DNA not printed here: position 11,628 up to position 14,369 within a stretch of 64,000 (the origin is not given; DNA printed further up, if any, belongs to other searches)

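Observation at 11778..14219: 813-aa zinc-ribbon protein of unknown function wedged between the glycan operon and the R-M operon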

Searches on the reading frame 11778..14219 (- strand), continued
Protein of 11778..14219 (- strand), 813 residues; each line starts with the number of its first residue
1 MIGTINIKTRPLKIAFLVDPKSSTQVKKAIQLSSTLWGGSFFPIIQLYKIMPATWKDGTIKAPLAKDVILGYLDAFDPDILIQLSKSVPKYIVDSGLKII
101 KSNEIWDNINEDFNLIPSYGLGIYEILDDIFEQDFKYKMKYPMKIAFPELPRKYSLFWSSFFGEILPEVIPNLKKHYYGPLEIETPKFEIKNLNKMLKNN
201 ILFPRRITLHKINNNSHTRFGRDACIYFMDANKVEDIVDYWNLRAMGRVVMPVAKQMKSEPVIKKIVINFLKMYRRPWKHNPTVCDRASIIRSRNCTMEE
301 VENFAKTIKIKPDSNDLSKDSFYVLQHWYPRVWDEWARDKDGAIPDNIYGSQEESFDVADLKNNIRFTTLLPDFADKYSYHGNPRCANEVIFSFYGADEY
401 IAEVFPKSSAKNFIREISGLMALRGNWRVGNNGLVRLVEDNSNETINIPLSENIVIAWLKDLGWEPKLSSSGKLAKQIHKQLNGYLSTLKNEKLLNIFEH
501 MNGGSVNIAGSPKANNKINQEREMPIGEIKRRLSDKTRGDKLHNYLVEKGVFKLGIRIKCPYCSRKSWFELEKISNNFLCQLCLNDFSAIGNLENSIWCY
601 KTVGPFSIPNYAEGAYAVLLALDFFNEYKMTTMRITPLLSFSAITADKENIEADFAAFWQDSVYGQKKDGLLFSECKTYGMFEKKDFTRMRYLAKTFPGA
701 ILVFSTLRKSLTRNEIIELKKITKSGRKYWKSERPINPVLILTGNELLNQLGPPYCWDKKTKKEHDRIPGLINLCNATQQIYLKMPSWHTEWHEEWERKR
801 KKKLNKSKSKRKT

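Call 30: search_protein_families(library=pfam, proteins=[L010:15511-16899:-, L014:1310-4522:+, L032:5297-7672:-, L009:11976-12701:+, L017:3085-3852:-, L051:7165-8544:+, L048:12126-13172:+, L037:277-2652:+, L073:7328-10300:-, L010:13321-15507:-], max_evalue=0.001)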
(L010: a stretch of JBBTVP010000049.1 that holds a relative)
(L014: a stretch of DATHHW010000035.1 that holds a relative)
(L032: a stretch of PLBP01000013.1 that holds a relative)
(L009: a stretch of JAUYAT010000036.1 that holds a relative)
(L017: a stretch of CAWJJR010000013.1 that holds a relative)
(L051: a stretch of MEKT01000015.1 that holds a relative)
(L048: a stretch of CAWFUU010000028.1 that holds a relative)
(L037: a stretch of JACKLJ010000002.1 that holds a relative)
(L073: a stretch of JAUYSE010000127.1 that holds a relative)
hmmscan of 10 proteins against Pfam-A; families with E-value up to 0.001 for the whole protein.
L010:15511-16899:- (462 aa): 3 families
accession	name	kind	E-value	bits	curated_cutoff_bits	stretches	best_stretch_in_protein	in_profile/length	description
PF00239.26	Resolvase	-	2.7e-19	70.1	23.3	1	32-176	3-143/145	Resolvase, N terminal domain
PF07508.19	Recombinase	-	7.7e-12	45.8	21.1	1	202-294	1-101/102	Recombinase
PF13408.12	Zn_ribbon_recom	-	1.9e-07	31.7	25.3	1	306-364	2-54/58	Recombinase zinc beta ribbon domain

L014:1310-4522:+ (1070 aa): 20 families
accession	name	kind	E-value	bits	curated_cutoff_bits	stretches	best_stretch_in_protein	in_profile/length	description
PF00069.31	Pkinase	-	2.7e-46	158.5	31.7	1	84-304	1-212/263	Protein kinase domain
PF13424.12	TPR_12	-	2.2e-32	111.5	30.1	5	763-832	3-74/77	Tetratricopeptide repeat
PF07714.23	PK_Tyr_Ser-Thr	-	1.2e-31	110.4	23.1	1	86-312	3-224/258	Protein tyrosine and serine/threonine kinase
PF07719.23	TPR_2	-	5.1e-31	104.7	27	2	684-714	2-32/34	Tetratricopeptide repeat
PF00515.34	TPR_1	-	1.4e-27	94.7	27.8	1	685-714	3-32/34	Tetratricopeptide repeat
PF13181.12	TPR_8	-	1.8e-21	74.9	25.7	1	529-562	1-34/34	Tetratricopeptide repeat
PF13428.12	TPR_14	-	7.6e-13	48.2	23.5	0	530-571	2-43/44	Tetratricopeptide repeat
PF17874.7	TPR_MalT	-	9.9e-12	45.2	45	2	608-762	6-161/336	MalT-like TPR region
PF13432.12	TPR_16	-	3.3e-11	43.9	32.7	1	534-594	2-62/65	Tetratricopeptide repeat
PF13414.12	TPR_11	-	3.9e-11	42.9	26.8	0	536-576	1-41/42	TPR repeat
PF13374.12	TPR_10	-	2.5e-10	40.5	27.5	0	689-715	8-34/42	Tetratricopeptide repeat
PF03109.22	ABC1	-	4.7e-08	32.9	22.9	1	146-230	131-216/244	ABC1 atypical kinase-like domain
PF14559.12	TPR_19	-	1.9e-07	31.8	25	0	508-564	6-60/68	Tetratricopeptide repeat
PF13176.12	TPR_7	-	1e-06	28.8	27.9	0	689-718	5-34/36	Tetratricopeptide repeat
PF12862.13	ANAPC5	-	3e-06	27.6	23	0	818-886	13-81/91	Anaphase-promoting complex subunit 5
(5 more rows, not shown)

L032:5297-7672:- (791 aa): 6 families
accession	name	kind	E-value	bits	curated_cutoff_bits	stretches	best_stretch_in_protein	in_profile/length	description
PF04851.21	ResIII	-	8.1e-32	110.8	22.5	1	157-321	3-163/164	Type III restriction enzyme, res subunit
PF08463.15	EcoEI_R_C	-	5.5e-24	85.5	24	1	635-784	4-158/163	EcoEI R protein C-terminal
PF18766.7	SWI2_SNF2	-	3.1e-15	56.9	26.7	1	161-354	1-189/221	SWI2/SNF2 ATPase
PF04313.20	HSDR_N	-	2.9e-07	31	25.1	1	48-105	122-187/198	Type I restriction enzyme R protein N terminus (HSDR_N)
PF00270.35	DEAD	-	5.2e-07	30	26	1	168-321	6-161/167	DEAD/DEAH box helicase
PF00271.37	Helicase_C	-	6.9e-06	26.7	23.5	1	407-522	5-109/110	Helicase conserved C-terminal domain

L009:11976-12701:+ (241 aa): 5 families
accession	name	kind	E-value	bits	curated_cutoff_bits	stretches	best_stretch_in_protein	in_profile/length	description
PF00005.33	ABC_tran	-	7.9e-35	120.9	25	1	26-173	1-136/137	ABC transporter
PF13304.12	AAA_21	-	2.2e-09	38.2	27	1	38-90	1-57/304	AAA domain, putative AbiEii toxin, Type IV TA system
PF02463.25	SMC_N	-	2.4e-07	30.8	40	1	36-218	24-212/220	RecF/RecN/SMC N terminal domain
PF13555.12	AAA_29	-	0.00039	20.5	27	1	28-53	14-39/61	P-loop containing region of AAA domain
PF03266.21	NTPase_1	-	0.00062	20.1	23.9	0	121-222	51-152/168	NTPase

L017:3085-3852:- (255 aa): 5 families
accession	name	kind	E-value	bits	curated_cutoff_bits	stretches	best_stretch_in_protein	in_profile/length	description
PF04542.20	Sigma70_r2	-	9.8e-17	61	24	1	69-133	1-67/71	Sigma-70 region 2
PF08281.18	Sigma70_r4_2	-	1.5e-10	41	25.7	1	181-227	8-54/54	Sigma-70, region 4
PF04545.22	Sigma70_r4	-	3.9e-06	26.7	24.1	1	182-227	3-48/50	Sigma-70, region 4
PF07638.17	Sigma70_ECF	-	1.4e-05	25.5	21.1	1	53-230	6-182/185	ECF sigma factor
PF22233.2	PhyR_sigma-like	-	0.00088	19.5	27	0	182-229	2-49/50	Response regulator PhyR, sigma-like domain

L051:7165-8544:+ (459 aa): 1 family
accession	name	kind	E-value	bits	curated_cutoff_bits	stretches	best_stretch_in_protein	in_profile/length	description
PF01420.25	Methylase_S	-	2.4e-09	38.1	22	0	260-417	8-146/168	Type I restriction modification DNA specificity domain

L048:12126-13172:+ (348 aa): 5 families
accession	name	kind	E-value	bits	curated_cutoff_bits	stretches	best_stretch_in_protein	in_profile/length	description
PF00665.32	rve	-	2.8e-19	69.7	32.6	1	135-231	3-102/102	Integrase core domain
PF13683.12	rve_3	-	1.5e-16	60.3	26.5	1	220-285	2-67/67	Integrase core domain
PF13333.12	rve_2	-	1.1e-06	29.2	22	1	241-286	4-49/56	Integrase core domain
PF13276.12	HTH_21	-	5.9e-06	26.9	28.1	1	71-121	7-58/60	HTH-like domain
PF13610.12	DDE_Tnp_IS240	-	0.00029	21.4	27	1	139-248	3-110/139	DDE domain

L037:277-2652:+ (791 aa): 29 families (the best 25 are shown)
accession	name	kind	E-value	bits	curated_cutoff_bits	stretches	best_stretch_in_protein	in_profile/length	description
PF07724.20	AAA_2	-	1.6e-52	178.4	27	1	641-751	1-111/166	AAA domain (Cdc48 subfamily)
PF17871.7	AAA_lid_9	-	1.5e-32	112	22.8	1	449-547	2-100/104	AAA lid domain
PF02861.25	Clp_N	-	2.8e-26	91.9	20.7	2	199-248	4-53/53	Clp amino terminal domain, pathogenicity island component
PF00004.35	AAA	-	3.6e-25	89.4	21.2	2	307-430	2-116/131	ATPase family associated with various cellular activities (AAA)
PF07728.20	AAA_5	-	1.8e-16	60.9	22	2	646-752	2-105/139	AAA domain (dynein-related subfamily)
PF13401.12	AAA_22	-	5.3e-10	40.2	27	0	648-741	10-110/130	AAA domain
PF13191.12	AAA_16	-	1.1e-09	39.5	32.6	1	284-346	2-84/167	AAA ATPase domain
PF00158.32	Sigma54_activat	-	1.9e-08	34.6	20.2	1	644-744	23-122/168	Sigma-54 interaction domain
PF05621.17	TniB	-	3.6e-07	30.2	22.4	1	292-446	24-186/189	Bacterial TniB protein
PF05496.18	RuvB_N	-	7.9e-07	29.4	27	0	615-667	9-57/159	Holliday junction DNA helicase RuvB P-loop domain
PF20720.3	nSTAND3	-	2.2e-06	27.9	27.2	0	301-329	15-43/155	Novel STAND NTPase 3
PF12775.13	AAA_7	-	2.3e-06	27.7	25.8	0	301-385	31-110/181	P-loop containing dynein motor region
PF13238.12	AAA_18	-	3.3e-06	28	29.4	0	308-379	3-75/128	AAA domain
PF13173.12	AAA_14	-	5e-06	27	27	0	307-389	6-76/129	AAA domain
PF01695.23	IstB_IS21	-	5.1e-06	26.6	24.1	0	646-666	95-115/238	IstB-like ATP binding protein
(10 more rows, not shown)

L073:7328-10300:- (990 aa): 6 families
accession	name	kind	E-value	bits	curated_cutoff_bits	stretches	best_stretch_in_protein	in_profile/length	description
PF03457.19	HA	-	1.8e-87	288.1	28.4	5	659-718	4-64/64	Helicase associated domain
PF04851.21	ResIII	-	2.8e-21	76.6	22.5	1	183-367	2-163/164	Type III restriction enzyme, res subunit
PF00271.37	Helicase_C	-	2.5e-14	53.9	23.5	1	452-557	6-109/110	Helicase conserved C-terminal domain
PF13156.12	Mrr_cat_2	-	1.2e-09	38.6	22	1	47-120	2-73/127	Restriction endonuclease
PF00270.35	DEAD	-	4.5e-08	33.4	26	1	188-366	3-160/167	DEAD/DEAH box helicase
PF20839.3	DUF5382_C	-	0.00019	22.2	25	0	944-989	41-87/118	Family of unknown function (DUF5382) C-terminal domain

L010:13321-15507:- (728 aa): 9 families
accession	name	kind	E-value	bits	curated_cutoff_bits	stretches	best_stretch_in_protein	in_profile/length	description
PF02384.22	N6_Mtase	-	3.7e-45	155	20.4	1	204-446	4-250/311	N-6 DNA Methylase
PF07669.17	Eco57I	-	2.2e-11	44.6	25.3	1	319-407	71-165/171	Eco57I restriction-modification methylase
PF01420.25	Methylase_S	-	1.4e-09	38.9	22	1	605-705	68-163/168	Type I restriction modification DNA specificity domain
PF01170.24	UPF0020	-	6.5e-07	29.7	22.3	1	242-344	26-143/197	RMKL-like, methyltransferase domain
PF13411.12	MerR_1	-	1.8e-06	28.4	21.6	1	22-66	2-45/69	MerR HTH family regulatory protein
PF00376.29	MerR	-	3.5e-06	27.2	28.2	1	22-59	1-38/38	MerR family regulatory protein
PF05175.20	MTS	-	0.00026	21.1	23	1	235-337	22-113/170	Methyltransferase small domain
PF13847.12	Methyltransf_31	-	0.00032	20.8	27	1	243-299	2-58/145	Methyltransferase domain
PF12728.13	HTH_17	-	0.00039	21.1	27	1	20-66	1-45/51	Helix-turn-helix domain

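Call 47: search_protein_families(library=padloc, alignment_id=A3, max_evalue=0.00001)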
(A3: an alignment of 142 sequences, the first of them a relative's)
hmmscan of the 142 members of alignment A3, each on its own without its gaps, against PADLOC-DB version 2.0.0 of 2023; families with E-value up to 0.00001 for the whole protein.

A. member 1, L008:1431-1835:+ (134 aa): 0 families

B. families by the number of members that match (of 142 scanned): 529 families (the first 25 are shown)
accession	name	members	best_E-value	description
PDLC04134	mad2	6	6.7e-65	mads_2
PDLC03038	MTase_I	5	8.9e-25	Type I methyltransferase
PDLC03624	REase_MTase_IIG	5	1.1e-21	Type IIG restriction enzyme-methyltransferase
PDLC03189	Specificity_I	4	4.5e-97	Type I specificity subunit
PDLC03127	Specificity_I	4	2.5e-91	Type I specificity subunit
PDLC03109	Specificity_I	4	1.6e-81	Type I specificity subunit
PDLC03159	Specificity_I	4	1.9e-77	Type I specificity subunit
PDLC03169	Specificity_I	4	7.6e-70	Type I specificity subunit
PDLC03079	Specificity_I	4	7.6e-68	Type I specificity subunit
PDLC03107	Specificity_I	4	5.1e-63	Type I specificity subunit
PDLC03162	Specificity_I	4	6.1e-59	Type I specificity subunit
PDLC03179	Specificity_I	4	1.4e-55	Type I specificity subunit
PDLC03090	Specificity_I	4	3.7e-49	Type I specificity subunit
PDLC04137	mad5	4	5.5e-47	mads_5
PDLC03105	Specificity_I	4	9.3e-44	Type I specificity subunit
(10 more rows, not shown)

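Call 48: search_protein_families(library=pfam, alignment_id=A3, max_evalue=0.00001)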
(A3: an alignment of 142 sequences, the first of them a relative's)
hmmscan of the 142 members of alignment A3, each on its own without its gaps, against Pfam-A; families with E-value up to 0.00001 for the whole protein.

A. member 1, L008:1431-1835:+ (134 aa): 0 families

B. families by the number of members that match (of 142 scanned): 123 families (the first 25 are shown)
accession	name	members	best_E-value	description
PF04851.21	ResIII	4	5.5e-38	Type III restriction enzyme, res subunit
PF01420.25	Methylase_S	4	4.2e-36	Type I restriction modification DNA specificity domain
PF07669.17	Eco57I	4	4e-29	Eco57I restriction-modification methylase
PF02384.22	N6_Mtase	3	9.7e-74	N-6 DNA Methylase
PF13175.12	AAA_15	3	6.6e-37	AAA ATPase domain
PF12161.14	HsdM_N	3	3.5e-20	HsdM N-terminal domain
PF13304.12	AAA_21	3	8.7e-20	AAA domain, putative AbiEii toxin, Type IV TA system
PF01170.24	UPF0020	3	6.1e-14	RMKL-like, methyltransferase domain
PF00270.35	DEAD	3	6.4e-09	DEAD/DEAH box helicase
PF01695.23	IstB_IS21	2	1.3e-68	IstB-like ATP binding protein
PF03235.19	GmrSD_N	2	7.4e-35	GmrSD restriction endonuclease, N-terminal domain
PF04326.19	SLFN_AlbA_2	2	2.2e-23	Schlafen, AlbA_2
PF13749.12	HATPase_c_4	2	1.8e-19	Putative ATP-dependent DNA helicase recG C-terminal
PF00271.37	Helicase_C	2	2.5e-14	Helicase conserved C-terminal domain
PF01844.29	HNH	2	1e-13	HNH endonuclease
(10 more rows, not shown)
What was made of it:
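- The most frequent families among 142 immediate neighbours are all R-M or defence: MTase_I, type IIG, HsdS, ResIII, AAA_15, GmrSD_N, SLFN_AlbA_2, HNH, Tsp45I (calls 47, 48).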

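Call 54: search_dna_similar(query=window:11778-14219:-, collection=plasmids, mode=protein, max_evalue=0.00001)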
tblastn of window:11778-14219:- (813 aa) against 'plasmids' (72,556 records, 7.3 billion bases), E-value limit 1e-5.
Records with a match: 2; places in all: 2; records where one place covers at least 80% of the query: 1.
Best place of each record, by identity: <60% 2.
By first word of the organism name: Photobacterium 1; Bradyrhizobium 1.
By predicted mobility (MOB-suite, as given by PLSDB): non-mobilizable 1; mobilizable 1.
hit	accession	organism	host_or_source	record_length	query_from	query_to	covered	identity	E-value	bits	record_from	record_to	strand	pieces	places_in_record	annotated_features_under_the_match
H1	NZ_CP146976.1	Photobacterium damselae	-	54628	4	795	97%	26.8%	7e-62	235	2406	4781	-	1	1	hypothetical protein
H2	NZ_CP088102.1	Bradyrhizobium barranii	cell culture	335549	432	786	44%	23.1%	3e-10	72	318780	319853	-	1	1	hypothetical protein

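Call 55: search_dna_similar(query=window:11778-14219:-, collection=phages, mode=protein, max_evalue=0.00001)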
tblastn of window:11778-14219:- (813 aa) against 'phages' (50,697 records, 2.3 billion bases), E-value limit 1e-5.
No match.
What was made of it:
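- The family is nearly absent from sequenced plasmids (2 of 72,556) and absent from GenBank phages (calls 54, 55).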

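Call 56: get_annotated_region(hit=H1, flank=8000)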
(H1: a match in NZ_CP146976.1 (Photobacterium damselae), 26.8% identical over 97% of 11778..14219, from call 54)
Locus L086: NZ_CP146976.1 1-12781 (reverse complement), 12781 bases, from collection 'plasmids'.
description: Photobacterium damselae subsp. damselae strain WMD-P3 plasmid pWMD-P3-2, complete sequence
organism: Photobacterium damselae (NCBI taxid 85581)
taxonomy: Bacteria; Pseudomonadota; Gammaproteobacteria; Vibrionales; Vibrionaceae; Photobacterium; Photobacterium damselae
host: -; source: -; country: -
typing (MOB-suite, as given by PLSDB): non-mobilizable
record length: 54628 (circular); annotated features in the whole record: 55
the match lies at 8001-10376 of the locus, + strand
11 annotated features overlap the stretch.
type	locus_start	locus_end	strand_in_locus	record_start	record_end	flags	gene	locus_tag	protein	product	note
CDS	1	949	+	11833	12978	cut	-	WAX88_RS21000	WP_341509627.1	PAAR domain-containing protein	-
CDS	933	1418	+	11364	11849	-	-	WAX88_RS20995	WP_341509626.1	hypothetical protein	-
CDS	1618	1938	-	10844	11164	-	-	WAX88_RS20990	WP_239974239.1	hypothetical protein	-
CDS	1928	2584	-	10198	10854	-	-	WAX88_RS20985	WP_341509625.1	AAA family ATPase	-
CDS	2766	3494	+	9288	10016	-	-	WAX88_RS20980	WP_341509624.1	hypothetical protein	-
CDS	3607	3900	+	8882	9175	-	-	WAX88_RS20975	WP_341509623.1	hypothetical protein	-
CDS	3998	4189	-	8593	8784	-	-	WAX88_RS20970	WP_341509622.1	hypothetical protein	-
CDS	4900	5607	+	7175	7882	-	-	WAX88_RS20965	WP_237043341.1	hypothetical protein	-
CDS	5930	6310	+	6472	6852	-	-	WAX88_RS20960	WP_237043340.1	hypothetical protein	-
CDS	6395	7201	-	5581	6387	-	-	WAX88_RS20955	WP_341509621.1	DUF4238 domain-containing protein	-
CDS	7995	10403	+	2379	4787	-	-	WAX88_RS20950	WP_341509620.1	hypothetical protein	-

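Call 57: get_annotated_region(hit=H2, flank=8000)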
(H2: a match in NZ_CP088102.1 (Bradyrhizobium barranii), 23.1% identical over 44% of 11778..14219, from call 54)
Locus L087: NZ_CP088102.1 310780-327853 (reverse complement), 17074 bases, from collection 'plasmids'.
description: Bradyrhizobium barranii strain CC829 plasmid pCC829_2, complete sequence
organism: Bradyrhizobium barranii (NCBI taxid 2992140)
taxonomy: Bacteria; Pseudomonadota; Alphaproteobacteria; Hyphomicrobiales; Nitrobacteraceae; Bradyrhizobium; Bradyrhizobium barranii
host: -; source: cell culture; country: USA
typing (MOB-suite, as given by PLSDB): mobilizable; relaxase MOBP
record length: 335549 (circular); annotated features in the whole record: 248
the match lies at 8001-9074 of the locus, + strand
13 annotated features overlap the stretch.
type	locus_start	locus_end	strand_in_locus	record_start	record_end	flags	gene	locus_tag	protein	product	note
CDS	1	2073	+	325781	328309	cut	-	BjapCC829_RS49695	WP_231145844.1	S8 family peptidase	-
CDS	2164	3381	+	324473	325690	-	-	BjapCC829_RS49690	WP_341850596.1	abortive infection family protein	-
CDS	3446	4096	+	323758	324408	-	-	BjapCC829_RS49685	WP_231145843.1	DUF2971 domain-containing protein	-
CDS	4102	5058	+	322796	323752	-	-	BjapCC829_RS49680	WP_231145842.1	hypothetical protein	-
CDS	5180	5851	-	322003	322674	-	-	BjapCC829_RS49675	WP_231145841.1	hypothetical protein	-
CDS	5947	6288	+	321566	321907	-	-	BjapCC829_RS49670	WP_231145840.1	type II toxin-antitoxin system PrlF family antitoxin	-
CDS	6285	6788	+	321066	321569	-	-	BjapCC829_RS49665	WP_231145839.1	type II toxin-antitoxin system YhaV family toxin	-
CDS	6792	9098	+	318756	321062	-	-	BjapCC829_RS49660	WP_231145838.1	hypothetical protein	-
CDS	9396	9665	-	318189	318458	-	-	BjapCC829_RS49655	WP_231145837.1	DUF4326 domain-containing protein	-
CDS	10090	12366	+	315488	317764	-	-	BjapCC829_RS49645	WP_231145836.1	hypothetical protein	-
CDS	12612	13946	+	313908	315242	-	-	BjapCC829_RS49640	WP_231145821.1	IS5 family transposase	-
CDS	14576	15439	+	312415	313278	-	-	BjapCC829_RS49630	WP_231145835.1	host specificity protein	-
CDS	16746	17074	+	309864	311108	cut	-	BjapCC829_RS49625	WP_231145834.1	NEL-type E3 ubiquitin ligase domain-containing protein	GO:0016567 - protein ubiquitination [Evidence IEA]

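Call 59: search_protein_families(library=pfam, proteins=[L087:6792-9098:+, L087:10090-12366:+, L086:7995-10403:+, L003:9603-9977:+, L003:7843-8343:+, L087:2164-3381:+], max_evalue=0.01)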
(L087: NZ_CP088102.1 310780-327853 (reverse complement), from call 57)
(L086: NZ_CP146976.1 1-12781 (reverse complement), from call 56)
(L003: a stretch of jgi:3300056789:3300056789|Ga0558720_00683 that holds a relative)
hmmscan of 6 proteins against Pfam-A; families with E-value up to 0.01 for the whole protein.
L087:6792-9098:+ (768 aa): 0 families

L087:10090-12366:+ (758 aa): 0 families

L086:7995-10403:+ (802 aa): 0 families

L003:9603-9977:+ (124 aa): 0 families

L003:7843-8343:+ (166 aa): 0 families

L087:2164-3381:+ (405 aa): 2 families
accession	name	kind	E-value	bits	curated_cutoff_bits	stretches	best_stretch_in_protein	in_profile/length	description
PF18860.6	AbiJ_NTD3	-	9.2e-32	110.2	32.5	1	97-257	2-166/167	AbiJ N-terminal domain 3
PF14355.11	Abi_C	-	7.4e-22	77.7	24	1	301-376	2-82/83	Abortive infection C-terminus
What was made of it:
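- A distant plasmid copy lies next to PrlF/YhaV and an AbiJ-like gene (calls 57, 59).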
